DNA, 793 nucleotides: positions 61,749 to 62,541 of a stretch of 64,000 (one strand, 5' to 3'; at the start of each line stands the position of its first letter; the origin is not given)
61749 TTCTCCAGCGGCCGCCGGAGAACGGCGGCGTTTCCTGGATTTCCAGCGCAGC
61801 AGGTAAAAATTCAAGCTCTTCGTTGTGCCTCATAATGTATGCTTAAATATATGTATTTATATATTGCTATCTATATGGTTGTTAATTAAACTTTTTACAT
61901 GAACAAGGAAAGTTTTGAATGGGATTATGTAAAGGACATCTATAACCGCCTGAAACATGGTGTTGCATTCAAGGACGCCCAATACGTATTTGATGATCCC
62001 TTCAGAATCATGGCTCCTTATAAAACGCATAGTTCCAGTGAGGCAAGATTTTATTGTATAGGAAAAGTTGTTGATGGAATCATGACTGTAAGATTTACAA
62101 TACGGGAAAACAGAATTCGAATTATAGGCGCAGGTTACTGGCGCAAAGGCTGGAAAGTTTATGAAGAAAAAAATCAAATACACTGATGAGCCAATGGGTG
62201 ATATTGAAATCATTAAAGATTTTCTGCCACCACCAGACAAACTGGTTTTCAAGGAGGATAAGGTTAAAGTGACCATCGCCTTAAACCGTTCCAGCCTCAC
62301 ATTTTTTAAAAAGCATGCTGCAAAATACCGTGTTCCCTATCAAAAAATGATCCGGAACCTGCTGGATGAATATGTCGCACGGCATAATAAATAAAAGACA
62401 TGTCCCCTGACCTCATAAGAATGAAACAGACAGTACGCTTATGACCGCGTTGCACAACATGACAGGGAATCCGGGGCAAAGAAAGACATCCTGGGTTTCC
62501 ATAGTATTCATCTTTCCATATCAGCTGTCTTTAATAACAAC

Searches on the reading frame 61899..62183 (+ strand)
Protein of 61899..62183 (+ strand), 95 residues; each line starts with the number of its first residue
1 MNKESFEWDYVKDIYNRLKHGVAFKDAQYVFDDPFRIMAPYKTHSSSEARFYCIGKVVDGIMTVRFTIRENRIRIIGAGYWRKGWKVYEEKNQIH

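Call 85: search_protein_families(library=pfam, proteins=[window:61899-62183:+], max_evalue=0.01)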
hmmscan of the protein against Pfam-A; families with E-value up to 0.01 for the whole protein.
window:61899-62183:+ (95 aa): 1 family
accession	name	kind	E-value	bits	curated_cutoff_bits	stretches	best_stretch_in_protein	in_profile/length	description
PF04365.19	BrnT_toxin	-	4.8e-20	72.1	34.5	1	8-83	1-75/77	Ribonuclease toxin, BrnT, of type II toxin-antitoxin system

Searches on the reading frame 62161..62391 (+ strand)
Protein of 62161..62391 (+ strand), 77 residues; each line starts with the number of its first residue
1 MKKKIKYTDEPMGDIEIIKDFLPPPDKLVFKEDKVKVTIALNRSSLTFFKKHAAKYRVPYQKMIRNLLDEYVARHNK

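Call 85: search_protein_families(library=pfam, proteins=[window:62161-62391:+], max_evalue=0.01)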
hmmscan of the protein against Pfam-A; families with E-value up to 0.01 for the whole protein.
window:62161-62391:+ (77 aa): 3 families
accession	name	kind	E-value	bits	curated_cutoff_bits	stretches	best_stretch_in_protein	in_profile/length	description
PF14384.12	BrnA_antitoxin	-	0.00027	21.7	26.1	1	7-72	5-68/68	BrnA antitoxin of type II toxin-antitoxin system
PF12441.14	CopG_antitoxin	-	0.0029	18.7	28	1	30-70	38-78/79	CopG antitoxin of type II toxin-antitoxin system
PF22744.3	Toast-rack_PspC-Cterm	-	0.0065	16.6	27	1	3-70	48-114/136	ToastRack found in some PspC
